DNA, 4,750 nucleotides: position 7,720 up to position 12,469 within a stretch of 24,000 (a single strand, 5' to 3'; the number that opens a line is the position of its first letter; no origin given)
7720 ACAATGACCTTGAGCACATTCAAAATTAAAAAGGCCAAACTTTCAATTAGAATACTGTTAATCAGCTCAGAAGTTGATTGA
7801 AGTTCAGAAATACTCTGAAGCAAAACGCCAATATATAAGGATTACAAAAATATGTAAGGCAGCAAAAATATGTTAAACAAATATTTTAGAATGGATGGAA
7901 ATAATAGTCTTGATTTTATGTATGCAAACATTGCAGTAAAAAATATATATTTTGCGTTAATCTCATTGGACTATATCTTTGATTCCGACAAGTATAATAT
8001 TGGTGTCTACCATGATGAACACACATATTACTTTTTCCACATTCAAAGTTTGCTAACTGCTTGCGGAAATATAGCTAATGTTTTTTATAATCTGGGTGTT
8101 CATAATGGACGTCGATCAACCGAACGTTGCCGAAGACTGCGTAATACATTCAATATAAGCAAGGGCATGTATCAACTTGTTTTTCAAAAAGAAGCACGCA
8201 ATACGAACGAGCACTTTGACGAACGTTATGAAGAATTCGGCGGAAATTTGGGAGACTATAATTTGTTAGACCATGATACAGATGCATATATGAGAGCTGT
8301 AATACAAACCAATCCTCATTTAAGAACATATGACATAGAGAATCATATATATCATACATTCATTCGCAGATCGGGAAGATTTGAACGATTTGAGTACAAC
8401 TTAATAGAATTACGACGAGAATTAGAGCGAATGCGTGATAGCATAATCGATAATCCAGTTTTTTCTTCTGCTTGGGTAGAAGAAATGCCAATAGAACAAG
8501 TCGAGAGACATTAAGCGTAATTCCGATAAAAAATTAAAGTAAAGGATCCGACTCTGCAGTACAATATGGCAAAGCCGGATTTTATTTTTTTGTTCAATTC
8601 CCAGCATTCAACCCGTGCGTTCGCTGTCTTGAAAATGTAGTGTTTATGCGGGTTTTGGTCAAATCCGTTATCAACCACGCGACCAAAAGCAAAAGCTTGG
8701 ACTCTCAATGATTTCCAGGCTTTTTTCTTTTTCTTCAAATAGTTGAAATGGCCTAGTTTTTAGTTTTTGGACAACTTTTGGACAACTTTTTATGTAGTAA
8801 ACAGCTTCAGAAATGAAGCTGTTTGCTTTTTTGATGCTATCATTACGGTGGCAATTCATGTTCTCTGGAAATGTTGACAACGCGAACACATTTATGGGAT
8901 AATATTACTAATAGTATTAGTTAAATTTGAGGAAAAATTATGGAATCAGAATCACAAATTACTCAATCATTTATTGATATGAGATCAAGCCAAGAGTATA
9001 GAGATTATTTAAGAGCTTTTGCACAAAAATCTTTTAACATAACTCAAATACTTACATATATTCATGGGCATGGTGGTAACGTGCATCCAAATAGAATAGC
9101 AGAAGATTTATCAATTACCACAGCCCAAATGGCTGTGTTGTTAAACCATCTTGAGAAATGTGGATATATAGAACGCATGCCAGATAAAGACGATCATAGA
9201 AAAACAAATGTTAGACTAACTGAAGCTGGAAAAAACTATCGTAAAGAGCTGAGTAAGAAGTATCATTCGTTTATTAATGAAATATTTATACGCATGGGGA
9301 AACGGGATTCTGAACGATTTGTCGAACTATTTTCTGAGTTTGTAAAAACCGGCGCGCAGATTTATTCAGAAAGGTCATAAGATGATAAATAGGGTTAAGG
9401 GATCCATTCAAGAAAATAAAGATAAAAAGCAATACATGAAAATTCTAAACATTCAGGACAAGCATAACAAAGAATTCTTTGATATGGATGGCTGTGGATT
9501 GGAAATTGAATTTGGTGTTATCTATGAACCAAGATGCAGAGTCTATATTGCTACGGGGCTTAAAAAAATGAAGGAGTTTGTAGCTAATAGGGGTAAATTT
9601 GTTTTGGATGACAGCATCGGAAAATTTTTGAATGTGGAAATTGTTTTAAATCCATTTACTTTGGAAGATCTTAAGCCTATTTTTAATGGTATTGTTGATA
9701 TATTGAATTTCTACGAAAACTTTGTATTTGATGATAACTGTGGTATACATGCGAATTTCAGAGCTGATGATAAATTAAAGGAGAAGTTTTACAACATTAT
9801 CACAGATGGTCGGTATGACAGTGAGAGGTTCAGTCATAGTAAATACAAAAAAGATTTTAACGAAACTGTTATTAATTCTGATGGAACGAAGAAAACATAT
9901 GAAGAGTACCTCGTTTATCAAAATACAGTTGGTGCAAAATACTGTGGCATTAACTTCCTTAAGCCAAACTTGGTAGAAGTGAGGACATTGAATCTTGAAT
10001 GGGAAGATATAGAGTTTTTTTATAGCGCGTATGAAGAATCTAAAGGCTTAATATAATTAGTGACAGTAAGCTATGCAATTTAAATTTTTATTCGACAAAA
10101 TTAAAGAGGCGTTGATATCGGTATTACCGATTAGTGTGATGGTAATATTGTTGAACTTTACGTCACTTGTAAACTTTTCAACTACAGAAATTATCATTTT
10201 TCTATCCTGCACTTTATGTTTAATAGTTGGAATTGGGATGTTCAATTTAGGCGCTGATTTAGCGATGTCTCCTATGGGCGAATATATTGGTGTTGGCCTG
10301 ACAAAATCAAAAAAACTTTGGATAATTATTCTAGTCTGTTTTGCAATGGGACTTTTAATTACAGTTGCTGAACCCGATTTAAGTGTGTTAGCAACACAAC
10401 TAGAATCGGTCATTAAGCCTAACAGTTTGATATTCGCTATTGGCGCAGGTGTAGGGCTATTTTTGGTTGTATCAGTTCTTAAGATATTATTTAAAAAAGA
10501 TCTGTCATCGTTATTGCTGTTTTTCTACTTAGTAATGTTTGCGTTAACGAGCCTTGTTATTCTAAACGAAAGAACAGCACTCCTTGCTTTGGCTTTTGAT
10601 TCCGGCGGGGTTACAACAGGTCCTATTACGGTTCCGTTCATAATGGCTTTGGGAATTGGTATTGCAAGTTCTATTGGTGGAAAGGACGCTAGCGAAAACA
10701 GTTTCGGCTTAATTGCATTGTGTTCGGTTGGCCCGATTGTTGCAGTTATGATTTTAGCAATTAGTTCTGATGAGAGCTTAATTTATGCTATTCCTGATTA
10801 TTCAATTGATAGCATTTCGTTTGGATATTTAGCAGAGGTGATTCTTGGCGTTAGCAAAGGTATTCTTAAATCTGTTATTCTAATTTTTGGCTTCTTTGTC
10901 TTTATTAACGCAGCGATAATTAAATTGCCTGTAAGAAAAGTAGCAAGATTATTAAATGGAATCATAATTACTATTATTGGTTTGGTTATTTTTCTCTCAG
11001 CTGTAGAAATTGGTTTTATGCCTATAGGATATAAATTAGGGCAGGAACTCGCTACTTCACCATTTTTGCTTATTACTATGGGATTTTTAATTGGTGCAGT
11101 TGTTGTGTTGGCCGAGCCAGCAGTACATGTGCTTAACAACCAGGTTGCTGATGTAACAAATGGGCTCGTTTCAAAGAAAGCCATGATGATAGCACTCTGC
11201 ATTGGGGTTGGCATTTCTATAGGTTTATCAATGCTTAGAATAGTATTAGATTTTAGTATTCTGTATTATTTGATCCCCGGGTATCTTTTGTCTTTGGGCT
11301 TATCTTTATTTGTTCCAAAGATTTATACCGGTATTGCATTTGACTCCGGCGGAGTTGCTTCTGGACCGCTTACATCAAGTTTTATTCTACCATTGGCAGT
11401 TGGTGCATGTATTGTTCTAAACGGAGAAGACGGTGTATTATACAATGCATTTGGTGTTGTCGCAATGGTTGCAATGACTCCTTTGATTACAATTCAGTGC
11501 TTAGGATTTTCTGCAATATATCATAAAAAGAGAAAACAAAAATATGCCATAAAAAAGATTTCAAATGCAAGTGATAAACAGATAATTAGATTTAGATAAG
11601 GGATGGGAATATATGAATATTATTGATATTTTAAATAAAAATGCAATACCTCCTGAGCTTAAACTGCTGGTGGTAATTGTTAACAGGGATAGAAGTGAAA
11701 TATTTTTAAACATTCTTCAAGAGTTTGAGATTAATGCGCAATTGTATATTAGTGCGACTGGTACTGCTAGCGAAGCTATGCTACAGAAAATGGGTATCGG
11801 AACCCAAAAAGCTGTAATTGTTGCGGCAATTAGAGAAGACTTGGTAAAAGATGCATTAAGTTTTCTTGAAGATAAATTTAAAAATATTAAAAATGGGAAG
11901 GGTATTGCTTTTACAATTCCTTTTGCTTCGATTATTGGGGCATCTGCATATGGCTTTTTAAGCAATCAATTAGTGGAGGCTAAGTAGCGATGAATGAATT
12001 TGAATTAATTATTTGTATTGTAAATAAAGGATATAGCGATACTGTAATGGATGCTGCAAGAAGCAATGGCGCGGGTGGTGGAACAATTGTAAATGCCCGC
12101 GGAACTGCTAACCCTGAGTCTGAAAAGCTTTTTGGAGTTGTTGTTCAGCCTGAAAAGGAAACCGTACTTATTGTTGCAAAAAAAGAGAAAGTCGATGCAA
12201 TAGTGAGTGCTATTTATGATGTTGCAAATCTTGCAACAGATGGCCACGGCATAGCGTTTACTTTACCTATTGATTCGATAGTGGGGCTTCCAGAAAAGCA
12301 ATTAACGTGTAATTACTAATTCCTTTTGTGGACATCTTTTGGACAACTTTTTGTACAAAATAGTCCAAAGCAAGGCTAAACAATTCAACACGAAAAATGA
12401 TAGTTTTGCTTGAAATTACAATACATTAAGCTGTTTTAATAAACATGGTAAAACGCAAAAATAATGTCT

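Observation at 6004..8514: Abi/UG-type reverse transcriptase followed by a separate Rx4H HEPN-like gene; candidate two-gene RT defence system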

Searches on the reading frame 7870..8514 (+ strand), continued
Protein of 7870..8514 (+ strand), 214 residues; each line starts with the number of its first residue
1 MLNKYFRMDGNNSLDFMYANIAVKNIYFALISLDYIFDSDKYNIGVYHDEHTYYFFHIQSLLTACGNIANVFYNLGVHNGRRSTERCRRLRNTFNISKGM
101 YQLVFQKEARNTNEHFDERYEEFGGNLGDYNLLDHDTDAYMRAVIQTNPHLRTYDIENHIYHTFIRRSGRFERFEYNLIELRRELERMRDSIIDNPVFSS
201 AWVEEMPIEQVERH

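Call 81: search_protein_families(library=pfam, proteins=[L012:7705-8367:-, L013:4551-5054:+, L010:7755-8333:+, L022:105-1217:+, L031:5441-6916:+], max_evalue=0.001)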
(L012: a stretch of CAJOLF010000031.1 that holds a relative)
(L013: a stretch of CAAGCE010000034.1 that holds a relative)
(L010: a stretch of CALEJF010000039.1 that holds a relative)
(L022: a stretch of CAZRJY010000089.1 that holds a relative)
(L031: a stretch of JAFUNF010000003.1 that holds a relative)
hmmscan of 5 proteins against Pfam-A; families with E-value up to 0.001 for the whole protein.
L012:7705-8367:- (221 aa): 0 families

L013:4551-5054:+ (168 aa): 1 family
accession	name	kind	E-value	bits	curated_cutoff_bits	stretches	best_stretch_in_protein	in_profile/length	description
PF00293.34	NUDIX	-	1.4e-13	51.4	21.1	1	41-145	5-119/134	NUDIX domain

L010:7755-8333:+ (193 aa): 0 families

L022:105-1217:+ (371 aa): 0 families

L031:5441-6916:+ (492 aa): 4 families
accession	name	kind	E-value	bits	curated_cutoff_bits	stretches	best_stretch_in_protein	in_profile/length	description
PF18134.7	AGS_C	-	3.4e-23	82.5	26.7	1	385-492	21-129/129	Adenylyl/Guanylyl and SMODS C-terminal sensor domain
PF18144.7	SMODS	-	2.4e-12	47.8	26.5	1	6-163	6-162/164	Second Messenger Oligonucleotide or Dinucleotide Synthetase domain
PF21654.3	DncV-like_NTFase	-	4.6e-10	40.7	24.9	1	48-126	4-87/90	Cyclic GMP-AMP synthase DncV-like, nucleotidyltransferase domain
PF18712.6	DUF5644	-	0.00072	20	25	0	135-188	29-82/109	Family of unknown function (DUF5644)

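Call 89: find_related_loci(query=A1, collection=viral_contigs, flank=5000)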
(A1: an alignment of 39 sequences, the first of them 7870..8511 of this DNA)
Query A1 (214 aa) in viral_contigs; peptide patterns used: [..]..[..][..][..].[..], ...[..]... (x = any residue, [..] = any of these).
261 stretches matched a pattern, but none encodes a relative of the query by tblastn (E <= 1e-3).

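Call 94: search_dna_similar(query=window:7870-8511:+, collection=plasmids, mode=protein, max_evalue=0.001, max_rows=10)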
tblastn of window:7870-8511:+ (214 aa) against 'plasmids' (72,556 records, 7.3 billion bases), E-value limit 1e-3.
No match.

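Call 95: search_dna_similar(query=window:7870-8511:+, collection=phages, mode=protein, max_evalue=0.001, max_rows=10)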
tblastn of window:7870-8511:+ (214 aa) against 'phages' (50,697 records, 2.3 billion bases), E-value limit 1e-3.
No match.

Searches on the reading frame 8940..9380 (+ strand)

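Call 8: search_protein_families(library=pfam, proteins=[window:8940-9380:+], max_evalue=0.01)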
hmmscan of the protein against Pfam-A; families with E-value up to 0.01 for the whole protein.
window:8940-9380:+ (146 aa): 10 families
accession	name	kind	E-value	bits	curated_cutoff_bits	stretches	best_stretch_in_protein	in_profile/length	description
PF13601.12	HTH_34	-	3.5e-08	33.9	27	1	47-103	14-71/80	Winged helix DNA-binding domain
PF12802.13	MarR_2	-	3.6e-08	33.9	27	1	36-87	9-60/61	MarR family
PF01047.28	MarR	-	1.3e-06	28.6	24.6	1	37-88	8-58/59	MarR family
PF13463.12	HTH_27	-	1.4e-06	28.9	22.2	1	36-97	7-68/68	Winged helix DNA-binding domain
PF22381.2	Staph_reg_Sar_Rot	-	3.5e-05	24.3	27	1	36-103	18-84/85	Transcriptional regulator SarA/Rot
PF04703.18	FaeA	-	0.00057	20.6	20.7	1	36-81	4-49/62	FaeA-like protein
PF14394.12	DUF4423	-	0.00058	20.1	30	1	41-110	30-97/165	Domain of unknown function (DUF4423)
PF09339.16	HTH_IclR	-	0.0015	18.7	22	1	36-79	7-50/52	IclR helix-turn-helix domain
PF24034.1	DUF7343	-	0.0051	17.1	27.6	0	36-79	7-50/62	Domain of unknown function (DUF7343)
PF19187.6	HTH_PafC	-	0.0072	16.6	32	1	36-83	8-54/115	PafC helix-turn-helix domain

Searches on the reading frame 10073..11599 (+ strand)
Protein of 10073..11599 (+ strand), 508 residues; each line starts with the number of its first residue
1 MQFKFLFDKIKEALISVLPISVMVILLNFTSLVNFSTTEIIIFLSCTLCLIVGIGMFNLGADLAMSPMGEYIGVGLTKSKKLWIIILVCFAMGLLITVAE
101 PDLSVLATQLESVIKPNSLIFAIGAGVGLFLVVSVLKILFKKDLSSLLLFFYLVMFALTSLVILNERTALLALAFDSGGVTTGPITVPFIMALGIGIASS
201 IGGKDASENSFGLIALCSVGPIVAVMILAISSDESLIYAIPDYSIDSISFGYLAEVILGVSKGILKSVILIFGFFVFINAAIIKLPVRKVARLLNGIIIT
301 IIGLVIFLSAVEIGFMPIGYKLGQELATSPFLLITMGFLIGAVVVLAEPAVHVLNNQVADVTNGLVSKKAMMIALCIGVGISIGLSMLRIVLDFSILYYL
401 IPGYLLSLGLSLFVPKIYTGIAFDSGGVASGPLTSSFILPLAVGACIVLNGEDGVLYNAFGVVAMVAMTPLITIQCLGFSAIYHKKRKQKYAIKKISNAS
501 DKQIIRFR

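Call 8: search_protein_families(library=pfam, proteins=[window:10073-11599:+], max_evalue=0.01)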
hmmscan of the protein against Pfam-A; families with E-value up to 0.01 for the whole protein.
window:10073-11599:+ (508 aa): 1 family
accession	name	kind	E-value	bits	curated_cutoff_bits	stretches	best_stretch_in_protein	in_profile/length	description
PF07556.16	DUF1538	-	3.2e-123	409.3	22.6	2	271-479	1-210/211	Protein of unknown function (DUF1538)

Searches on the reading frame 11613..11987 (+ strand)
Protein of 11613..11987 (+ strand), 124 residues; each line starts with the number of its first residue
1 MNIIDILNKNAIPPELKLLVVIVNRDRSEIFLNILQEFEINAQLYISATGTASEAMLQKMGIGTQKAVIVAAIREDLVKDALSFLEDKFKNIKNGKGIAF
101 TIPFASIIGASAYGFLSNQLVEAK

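Call 8: search_protein_families(library=pfam, proteins=[window:11613-11987:+], max_evalue=0.01)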
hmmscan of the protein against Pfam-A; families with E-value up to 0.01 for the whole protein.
window:11613-11987:+ (124 aa): 1 family
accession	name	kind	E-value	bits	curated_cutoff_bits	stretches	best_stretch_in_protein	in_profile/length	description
PF08930.15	DUF1912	-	0.00037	21.1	25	1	34-98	7-71/84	Domain of unknown function (DUF1912)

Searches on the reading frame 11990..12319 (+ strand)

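Call 8: search_protein_families(library=pfam, proteins=[window:11990-12319:+], max_evalue=0.01)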
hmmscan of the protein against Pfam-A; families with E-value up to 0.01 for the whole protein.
window:11990-12319:+ (109 aa): 1 family
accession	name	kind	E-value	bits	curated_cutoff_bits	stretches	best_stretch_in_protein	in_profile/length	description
PF00543.27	P-II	-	1.3e-07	32.3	25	1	5-98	2-96/102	Nitrogen regulatory protein P-II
